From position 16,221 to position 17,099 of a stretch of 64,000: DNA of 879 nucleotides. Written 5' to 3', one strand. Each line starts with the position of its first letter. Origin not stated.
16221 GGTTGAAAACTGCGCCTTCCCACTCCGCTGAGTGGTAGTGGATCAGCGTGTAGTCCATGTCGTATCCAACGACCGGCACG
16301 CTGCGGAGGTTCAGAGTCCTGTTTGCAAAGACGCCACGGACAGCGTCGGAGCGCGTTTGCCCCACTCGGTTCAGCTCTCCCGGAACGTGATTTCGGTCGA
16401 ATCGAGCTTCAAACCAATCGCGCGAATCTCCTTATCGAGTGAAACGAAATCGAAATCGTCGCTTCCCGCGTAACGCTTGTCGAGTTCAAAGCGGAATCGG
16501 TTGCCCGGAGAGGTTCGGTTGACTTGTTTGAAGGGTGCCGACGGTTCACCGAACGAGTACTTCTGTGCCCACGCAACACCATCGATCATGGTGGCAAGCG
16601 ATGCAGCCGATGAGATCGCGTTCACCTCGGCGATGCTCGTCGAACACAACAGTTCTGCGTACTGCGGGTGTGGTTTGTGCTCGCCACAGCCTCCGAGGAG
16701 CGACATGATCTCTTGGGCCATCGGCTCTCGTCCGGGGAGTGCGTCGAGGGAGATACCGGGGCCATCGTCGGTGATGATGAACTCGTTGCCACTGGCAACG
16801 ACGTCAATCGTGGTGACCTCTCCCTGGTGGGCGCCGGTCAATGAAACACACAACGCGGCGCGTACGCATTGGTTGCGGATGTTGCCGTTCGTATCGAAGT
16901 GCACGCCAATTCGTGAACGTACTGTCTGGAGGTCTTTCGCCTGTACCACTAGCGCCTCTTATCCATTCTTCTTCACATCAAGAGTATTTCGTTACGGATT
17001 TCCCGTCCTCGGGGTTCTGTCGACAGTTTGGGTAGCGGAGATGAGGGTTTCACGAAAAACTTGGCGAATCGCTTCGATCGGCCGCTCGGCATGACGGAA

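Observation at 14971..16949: Eroded stand-alone GyrB-ATPase-like (GHKL) protein coupled to a HAD-IG 5'-nucleotidase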

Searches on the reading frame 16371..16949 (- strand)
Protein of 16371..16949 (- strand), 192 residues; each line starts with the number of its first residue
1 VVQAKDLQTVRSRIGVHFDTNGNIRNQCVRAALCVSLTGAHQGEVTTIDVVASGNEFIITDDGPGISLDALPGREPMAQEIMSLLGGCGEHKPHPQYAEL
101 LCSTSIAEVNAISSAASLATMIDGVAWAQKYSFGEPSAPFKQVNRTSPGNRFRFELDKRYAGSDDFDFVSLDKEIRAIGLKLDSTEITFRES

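Call 3: search_protein_families(library=pfam, proteins=[window:16371-16949:-], max_evalue=1)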
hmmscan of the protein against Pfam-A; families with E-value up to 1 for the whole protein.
window:16371-16949:- (192 aa): 1 family
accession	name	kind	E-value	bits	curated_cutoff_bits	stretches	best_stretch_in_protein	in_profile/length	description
PF02518.31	HATPase_c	-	0.067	14.1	26.4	1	45-72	26-55/111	Histidine kinase-, DNA gyrase B-, and HSP90-like ATPase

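Call 4: search_protein_families(library=ncbifam, proteins=[window:16371-16949:-], max_evalue=1)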
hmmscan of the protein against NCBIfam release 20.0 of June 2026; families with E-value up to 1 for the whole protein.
window:16371-16949:- (192 aa): 4 families
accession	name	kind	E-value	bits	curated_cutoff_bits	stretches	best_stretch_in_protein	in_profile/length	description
NF004189.0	PRK05644.1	subfamily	1.3e-08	33.7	740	1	8-189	22-208/641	DNA gyrase subunit B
NF011501.0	PRK14939.1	subfamily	4.1e-08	32.1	796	1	39-189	55-209/803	DNA gyrase subunit B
TIGR01059.1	gyrB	equivalog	2.6e-07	29.5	882.4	1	7-191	12-202/639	DNA topoisomerase (ATP-hydrolyzing) subunit B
TIGR01055.1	parE_Gneg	equivalog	6.9e-07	28.1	723.35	1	5-190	13-202/625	DNA topoisomerase IV subunit B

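Call 5: search_protein_families(library=padloc, proteins=[window:16371-16949:-], max_evalue=1)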
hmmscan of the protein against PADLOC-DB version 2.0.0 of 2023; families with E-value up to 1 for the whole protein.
window:16371-16949:- (192 aa): 0 families

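Call 6: find_homologous_proteins(query=window:16371-16949:-, max_evalue=0.001)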
Query window:16371-16949:- (192 aa): 27 proteins with E <= 0.001 among 108 candidates.
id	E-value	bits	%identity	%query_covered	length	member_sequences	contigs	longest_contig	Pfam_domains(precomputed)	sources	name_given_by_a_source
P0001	1.1e-122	425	100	100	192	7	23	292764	-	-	-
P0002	3.5e-108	377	87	100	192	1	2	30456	-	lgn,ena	-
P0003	4.1e-103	361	82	100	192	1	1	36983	-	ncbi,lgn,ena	-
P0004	5.7e-103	360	81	100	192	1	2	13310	-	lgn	-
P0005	1.5e-101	356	82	99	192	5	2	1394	-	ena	-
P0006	1.5e-101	356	83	99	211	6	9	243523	-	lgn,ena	-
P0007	1.0e-100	353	82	99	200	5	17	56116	-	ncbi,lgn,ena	-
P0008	6.0e-100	351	80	100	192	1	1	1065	-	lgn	-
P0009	7.3e-97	340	79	99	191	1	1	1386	-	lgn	-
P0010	4.7e-94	331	77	100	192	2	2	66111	-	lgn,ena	-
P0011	9.8e-94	330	76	100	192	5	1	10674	-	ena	-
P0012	1.3e-93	330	77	100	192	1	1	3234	-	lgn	-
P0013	1.5e-93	330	77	98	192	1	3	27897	-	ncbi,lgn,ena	-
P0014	2.1e-93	329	76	100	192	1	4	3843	-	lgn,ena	-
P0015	2.1e-92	326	75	99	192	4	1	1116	-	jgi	-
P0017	5.6e-92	325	75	100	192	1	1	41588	-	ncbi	-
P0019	4.0e-89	315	72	100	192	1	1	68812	-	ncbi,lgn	-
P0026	3.5e-64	234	57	98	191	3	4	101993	-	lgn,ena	-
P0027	1.0e-63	232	54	97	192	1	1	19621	-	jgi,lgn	-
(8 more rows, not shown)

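Call 7: search_solved_structures(query=window:16371-16949:-, max_evalue=1, show_alignments=2)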
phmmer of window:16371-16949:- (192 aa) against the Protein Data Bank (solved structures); distinct sequences matched with E-value up to 1: 48.
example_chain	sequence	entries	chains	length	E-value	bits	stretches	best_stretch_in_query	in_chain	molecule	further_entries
5zxm_A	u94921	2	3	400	8.6e-07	32.2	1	5-187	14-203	DNA gyrase subunit B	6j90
3zkb_A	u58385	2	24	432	1.9e-06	31.1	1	6-177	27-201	DNA GYRASE SUBUNIT B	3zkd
3zm7_A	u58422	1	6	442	2e-06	31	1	6-177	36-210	DNA GYRASE SUBUNIT B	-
4bae_A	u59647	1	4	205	2.1e-06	30.9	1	6-178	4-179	DNA GYRASE SUBUNIT B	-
6y8o_A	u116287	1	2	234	3e-06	30.4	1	6-178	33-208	DNA gyrase subunit B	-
8s7k_B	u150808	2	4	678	3.3e-06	30.3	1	6-177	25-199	DNA gyrase subunit B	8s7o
1aj6_A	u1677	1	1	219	8e-06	29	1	5-188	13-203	GYRASE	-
4duh_A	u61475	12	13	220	8.1e-06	29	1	5-188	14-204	DNA gyrase subunit B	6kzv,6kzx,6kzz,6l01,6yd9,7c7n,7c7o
6f8j_A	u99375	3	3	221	8.2e-06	29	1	5-188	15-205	DNA gyrase subunit B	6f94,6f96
6gau_A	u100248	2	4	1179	8.5e-06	28.9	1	6-177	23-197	DNA gyrase subunit B,DNA gyrase subunit A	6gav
7ptf_A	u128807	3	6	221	8.6e-06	28.9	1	5-180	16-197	DNA gyrase subunit B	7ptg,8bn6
12aj_B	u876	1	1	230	9.3e-06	28.8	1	5-187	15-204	DNA gyrase subunit B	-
5mmn_A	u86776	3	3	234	9.9e-06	28.7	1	5-187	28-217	DNA gyrase subunit B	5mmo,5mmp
4hz0_A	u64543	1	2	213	1.3e-05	28.3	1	7-191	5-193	DNA topoisomerase 4 subunit B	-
6zt3_A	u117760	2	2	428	1.3e-05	28.3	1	6-177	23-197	DNA gyrase subunit B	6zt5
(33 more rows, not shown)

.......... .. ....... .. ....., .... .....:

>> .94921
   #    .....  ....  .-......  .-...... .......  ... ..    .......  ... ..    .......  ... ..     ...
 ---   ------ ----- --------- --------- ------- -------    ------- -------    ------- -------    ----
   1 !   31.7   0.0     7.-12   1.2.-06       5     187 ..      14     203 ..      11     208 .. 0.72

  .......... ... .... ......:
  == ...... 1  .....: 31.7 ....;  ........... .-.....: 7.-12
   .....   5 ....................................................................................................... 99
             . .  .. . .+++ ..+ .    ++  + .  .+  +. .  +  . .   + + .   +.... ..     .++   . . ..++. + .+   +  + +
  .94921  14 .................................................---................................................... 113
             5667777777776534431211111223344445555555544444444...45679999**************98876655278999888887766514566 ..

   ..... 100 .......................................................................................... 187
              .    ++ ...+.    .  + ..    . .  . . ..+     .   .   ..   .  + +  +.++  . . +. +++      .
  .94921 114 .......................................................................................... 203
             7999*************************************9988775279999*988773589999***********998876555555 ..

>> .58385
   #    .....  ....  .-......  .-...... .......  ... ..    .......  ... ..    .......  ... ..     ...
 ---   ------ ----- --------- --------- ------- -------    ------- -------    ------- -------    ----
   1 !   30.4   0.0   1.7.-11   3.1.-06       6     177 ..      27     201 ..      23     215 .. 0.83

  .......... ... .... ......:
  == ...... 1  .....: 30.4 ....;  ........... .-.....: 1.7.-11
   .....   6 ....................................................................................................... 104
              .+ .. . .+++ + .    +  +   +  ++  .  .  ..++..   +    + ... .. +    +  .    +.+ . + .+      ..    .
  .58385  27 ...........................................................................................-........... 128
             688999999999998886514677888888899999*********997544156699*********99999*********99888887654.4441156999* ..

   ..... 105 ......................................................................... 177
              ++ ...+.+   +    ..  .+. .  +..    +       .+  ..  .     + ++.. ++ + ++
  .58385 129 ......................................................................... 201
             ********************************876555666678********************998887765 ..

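Call 9: find_encoding_contigs(protein=P0026, flank=8000, max_places=3)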
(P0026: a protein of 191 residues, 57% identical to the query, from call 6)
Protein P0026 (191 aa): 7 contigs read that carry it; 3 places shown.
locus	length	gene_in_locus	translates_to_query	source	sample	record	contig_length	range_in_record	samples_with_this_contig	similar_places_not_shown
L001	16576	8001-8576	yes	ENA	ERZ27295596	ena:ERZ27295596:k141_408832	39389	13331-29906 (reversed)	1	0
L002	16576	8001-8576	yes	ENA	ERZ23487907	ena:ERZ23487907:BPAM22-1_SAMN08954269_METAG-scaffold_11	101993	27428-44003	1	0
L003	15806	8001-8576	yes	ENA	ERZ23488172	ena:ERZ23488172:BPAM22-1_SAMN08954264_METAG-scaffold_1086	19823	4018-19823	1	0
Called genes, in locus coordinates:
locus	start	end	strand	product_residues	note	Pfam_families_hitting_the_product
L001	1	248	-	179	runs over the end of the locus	PF02622:DUF179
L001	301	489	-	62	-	-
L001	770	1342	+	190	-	-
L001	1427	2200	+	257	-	PF01734:Patatin (weak)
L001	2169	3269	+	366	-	PF01212:Beta_elim_lyase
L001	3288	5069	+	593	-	PF00871:Acetate_kinase, PF06130:PTAC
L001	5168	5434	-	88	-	PF05103:DivIVA (faint)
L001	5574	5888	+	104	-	PF07386:DUF1499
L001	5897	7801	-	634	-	-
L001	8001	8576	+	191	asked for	-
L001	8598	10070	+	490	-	PF00070:Pyr_redox (faint), PF01266:DAO (weak), PF01946:Thi4 (weak), PF07992:Pyr_redox_2 (faint), PF13434:Lys_Orn_oxgnase (faint), PF13450:NAD_binding_8, PF13738:Pyr_redox_3 (weak), PF00743:FMO-like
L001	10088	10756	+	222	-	-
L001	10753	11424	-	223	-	PF01694:Rhomboid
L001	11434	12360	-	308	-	PF00296:Bac_luciferase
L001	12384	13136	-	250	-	PF09339:HTH_IclR, PF25213:HVO_A0261_N (weak), PF17782:WHD_DprA (faint), PF01614:IclR_C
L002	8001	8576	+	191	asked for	-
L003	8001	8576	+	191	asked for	-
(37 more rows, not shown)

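Call 10: find_encoding_contigs(protein=P0027, flank=8000, max_places=3)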
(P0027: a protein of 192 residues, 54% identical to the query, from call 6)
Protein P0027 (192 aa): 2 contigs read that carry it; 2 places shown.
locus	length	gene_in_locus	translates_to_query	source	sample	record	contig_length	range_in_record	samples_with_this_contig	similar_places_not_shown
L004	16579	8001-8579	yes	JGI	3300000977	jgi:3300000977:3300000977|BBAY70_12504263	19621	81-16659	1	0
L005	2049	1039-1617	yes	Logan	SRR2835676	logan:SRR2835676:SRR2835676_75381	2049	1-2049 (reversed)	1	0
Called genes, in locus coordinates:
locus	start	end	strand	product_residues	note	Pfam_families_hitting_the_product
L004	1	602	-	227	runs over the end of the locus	?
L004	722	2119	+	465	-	PF02113:Peptidase_S13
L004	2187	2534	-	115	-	PF07291:MauE (weak), PF13564:DoxX_2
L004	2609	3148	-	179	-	-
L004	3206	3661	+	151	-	PF07606:DUF1569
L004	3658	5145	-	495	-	PF06253:MTTB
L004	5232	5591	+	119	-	PF07386:DUF1499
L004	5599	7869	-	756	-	PF16841:CBM60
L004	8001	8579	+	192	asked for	-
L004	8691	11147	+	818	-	PF00672:HAMP (weak), PF00990:GGDEF, PF00563:EAL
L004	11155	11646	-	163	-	-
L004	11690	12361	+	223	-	-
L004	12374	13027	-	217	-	PF01694:Rhomboid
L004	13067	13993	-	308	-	PF00296:Bac_luciferase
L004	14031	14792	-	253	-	PF25213:HVO_A0261_N (weak), PF09339:HTH_IclR, PF17782:WHD_DprA (weak), PF01614:IclR_C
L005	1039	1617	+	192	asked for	-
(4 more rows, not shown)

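Call 11: find_related_loci(query=A1, collection=genome_contigs, flank=8000)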
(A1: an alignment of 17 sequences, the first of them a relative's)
Query A1 (192 aa) in genome_contigs; peptide patterns used: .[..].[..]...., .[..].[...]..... (x = any residue, [..] = any of these).
88 stretches matched a pattern; 9 encode a relative of the query (tblastn E <= 1e-3); 8 distinct loci.
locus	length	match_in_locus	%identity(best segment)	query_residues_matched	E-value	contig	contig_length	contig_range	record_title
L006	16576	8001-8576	81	1-192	2e-111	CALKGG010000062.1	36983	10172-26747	MAG: uncultured Acidimicrobiales bacterium isolate R3_Bin_Bin_10_sub_1 genome assembly, contig: c_000001103601, whole ge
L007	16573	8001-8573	84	1-191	2e-110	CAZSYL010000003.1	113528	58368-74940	MAG TPA_asm: uncultured Acidimicrobiales bacterium isolate SRP114822_co2_87 genome assembly, contig: NODE_88_length_1135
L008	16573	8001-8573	82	1-191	3e-109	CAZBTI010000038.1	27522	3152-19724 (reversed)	MAG TPA_asm: uncultured Acidimicrobiales bacterium isolate SRP114822_co1_51 genome assembly, contig: NODE_312_length_275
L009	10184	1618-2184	77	1-189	4e-102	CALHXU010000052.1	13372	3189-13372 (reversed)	MAG: uncultured Acidimicrobiales bacterium isolate R4_Bin_MAXBIN__006_1 genome assembly, contig: c_000006429140, whole g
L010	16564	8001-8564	56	6-192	2e-71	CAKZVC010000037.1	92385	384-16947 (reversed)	MAG: uncultured Acidimicrobiales bacterium isolate L4_Bin_MAXBIN__068_sub_1 genome assembly, contig: c_000001342358, who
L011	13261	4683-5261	52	1-192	9e-68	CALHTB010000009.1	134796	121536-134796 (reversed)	MAG: uncultured Acidimicrobiales bacterium isolate R2_Bin_MAXBIN__008_sub_1 genome assembly, contig: c_000000362424, who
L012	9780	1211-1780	53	4-192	1e-67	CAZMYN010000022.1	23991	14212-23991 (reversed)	MAG TPA_asm: uncultured Acidimicrobiales bacterium isolate binchicken_co400_21 genome assembly, contig: NODE_138_length_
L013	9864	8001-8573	75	1-191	1e-101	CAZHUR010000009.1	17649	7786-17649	MAG TPA_asm: uncultured Acidimicrobiales bacterium isolate SRP114822_co3_62 genome assembly, contig: NODE_401_length_176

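Call 20: predict_structure(alignment_id=A1)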
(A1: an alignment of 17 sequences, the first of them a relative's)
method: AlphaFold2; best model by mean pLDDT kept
length: 192 residues; sequences in the alignment: 17
mean_pLDDT: 79.8   pTM: 0.80
mean pLDDT of the five models: 79.8, 79.1, 79.0, 78.9, 78.4
residues with pLDDT >= 90: 49; 70-90: 97; 50-70: 36; < 50: 10
segments of 3 or more residues with pLDDT < 50: 1-5, 86-89
pLDDT, mean of each block of 10 residues (from residue 1): 48 67 89 86 91 93 78 69 57 64 76 89 86 83 82 90 89 87 91 81
secondary structure, 60 per line:
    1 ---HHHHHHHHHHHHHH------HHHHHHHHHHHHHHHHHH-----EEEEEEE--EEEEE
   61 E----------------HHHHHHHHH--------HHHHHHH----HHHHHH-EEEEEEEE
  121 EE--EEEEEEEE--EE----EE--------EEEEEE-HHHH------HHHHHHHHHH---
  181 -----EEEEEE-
elements in order: H4-17 H24-41 E47-53 E56-61 H78-86 H95-101 H106-111 E113-122 E125-132 E151-156 H158-161 H168-177 E186-191

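Call 22: search_protein_representatives(alignment_id=A1)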
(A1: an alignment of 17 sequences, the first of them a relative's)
Query: 17 sequences, 192 profile positions. Proteins with E-value up to 0.001 (for the whole library): 872; up to 1e-10: 78; up to 1e-30: 4. The best 150 are listed.
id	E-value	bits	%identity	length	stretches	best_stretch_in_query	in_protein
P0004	1.5e-107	373.7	-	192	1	1-192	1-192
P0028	6.3e-47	175.9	-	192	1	3-192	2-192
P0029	6.6e-36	140.0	-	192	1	6-188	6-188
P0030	9.9e-32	126.4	-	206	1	29-189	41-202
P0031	5.4e-28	114.2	-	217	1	8-188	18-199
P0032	5.6e-27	110.9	-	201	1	21-188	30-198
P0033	5.9e-26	107.5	-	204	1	6-173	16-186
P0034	7.2e-26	107.3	-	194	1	7-188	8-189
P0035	3.4e-23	98.5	-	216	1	7-188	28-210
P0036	2.1e-22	96.0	-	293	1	23-190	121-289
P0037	2.4e-21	92.5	-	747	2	23-191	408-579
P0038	5.8e-21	91.3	-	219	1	25-177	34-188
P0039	1.1e-20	90.3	-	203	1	8-188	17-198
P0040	4.6e-19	85.1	-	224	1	25-188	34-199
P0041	4.8e-19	85.0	-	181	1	29-182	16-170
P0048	1.5e-17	80.1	-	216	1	7-172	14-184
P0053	1.6e-16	76.8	-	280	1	22-176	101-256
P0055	2.6e-16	76.1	-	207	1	7-167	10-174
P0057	4.8e-15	72.0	-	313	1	2-177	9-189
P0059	7.1e-15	71.4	-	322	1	28-158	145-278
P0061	8.8e-15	71.1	-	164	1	33-179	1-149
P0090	9.8e-12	61.2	-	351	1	10-190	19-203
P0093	1.4e-11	60.6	-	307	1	5-179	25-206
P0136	1.6e-09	53.9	-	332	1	9-177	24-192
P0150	5.7e-09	52.1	-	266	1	10-181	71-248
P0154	6.8e-09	51.9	-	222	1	7-186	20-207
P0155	6.9e-09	51.9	-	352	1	7-175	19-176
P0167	1.3e-08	51.0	-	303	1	42-162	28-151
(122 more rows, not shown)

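Call 23: search_protein_families(library=pfam, proteins=[P0028, P0029, P0030, P0031, P0032, P0033, P0034, P0035, P0036, P0037], max_evalue=0.1)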
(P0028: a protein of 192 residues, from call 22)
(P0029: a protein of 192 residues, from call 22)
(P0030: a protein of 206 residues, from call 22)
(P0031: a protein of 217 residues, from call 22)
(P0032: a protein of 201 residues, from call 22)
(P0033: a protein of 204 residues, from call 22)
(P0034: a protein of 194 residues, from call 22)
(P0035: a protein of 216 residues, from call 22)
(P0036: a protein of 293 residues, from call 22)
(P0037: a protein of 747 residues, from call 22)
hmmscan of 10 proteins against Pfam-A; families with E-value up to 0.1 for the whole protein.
P0028 (192 aa): 0 families

P0029 (192 aa): 1 family
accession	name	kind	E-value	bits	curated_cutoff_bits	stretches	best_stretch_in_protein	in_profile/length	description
PF02518.31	HATPase_c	-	0.00015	22.6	26.4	1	40-116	19-87/111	Histidine kinase-, DNA gyrase B-, and HSP90-like ATPase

P0030 (206 aa): 1 family
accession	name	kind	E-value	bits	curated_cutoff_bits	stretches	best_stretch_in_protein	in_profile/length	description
PF02518.31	HATPase_c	-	0.00083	20.2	26.4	1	54-169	21-107/111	Histidine kinase-, DNA gyrase B-, and HSP90-like ATPase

P0031 (217 aa): 1 family
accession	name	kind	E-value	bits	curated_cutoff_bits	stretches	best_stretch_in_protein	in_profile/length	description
PF02518.31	HATPase_c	-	0.02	15.7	26.4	1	54-166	23-106/111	Histidine kinase-, DNA gyrase B-, and HSP90-like ATPase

P0032 (201 aa): 1 family
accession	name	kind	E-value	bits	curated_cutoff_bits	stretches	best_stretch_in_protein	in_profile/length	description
PF02518.31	HATPase_c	-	0.0045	17.8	26.4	1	50-166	20-107/111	Histidine kinase-, DNA gyrase B-, and HSP90-like ATPase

P0033 (204 aa): 1 family
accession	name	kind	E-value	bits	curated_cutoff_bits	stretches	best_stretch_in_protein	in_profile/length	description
PF13085.11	Fer2_3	-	0.033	14.6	27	0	10-56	28-60/107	2Fe-2S iron-sulfur cluster binding domain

P0034 (194 aa): 0 families

P0035 (216 aa): 3 families
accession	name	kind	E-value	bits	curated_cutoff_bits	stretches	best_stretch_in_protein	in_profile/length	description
PF02518.31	HATPase_c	-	0.00059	20.7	26.4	1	49-137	9-87/111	Histidine kinase-, DNA gyrase B-, and HSP90-like ATPase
PF13581.12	HATPase_c_2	-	0.025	15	27.4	1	26-145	13-120/127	Histidine kinase-like ATPase domain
PF06281.17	VP1_VP3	-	0.038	14.4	25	0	164-187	21-43/73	Structural protein VP1/VP3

P0036 (293 aa): 0 families

P0037 (747 aa): 2 families
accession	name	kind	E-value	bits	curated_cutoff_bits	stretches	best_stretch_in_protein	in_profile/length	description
PF00204.31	DNA_gyraseB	-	5.9e-43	146.8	27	2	227-378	1-159/173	DNA gyrase B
PF02518.31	HATPase_c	-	8.8e-25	87.7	26.4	2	35-178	2-109/111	Histidine kinase-, DNA gyrase B-, and HSP90-like ATPase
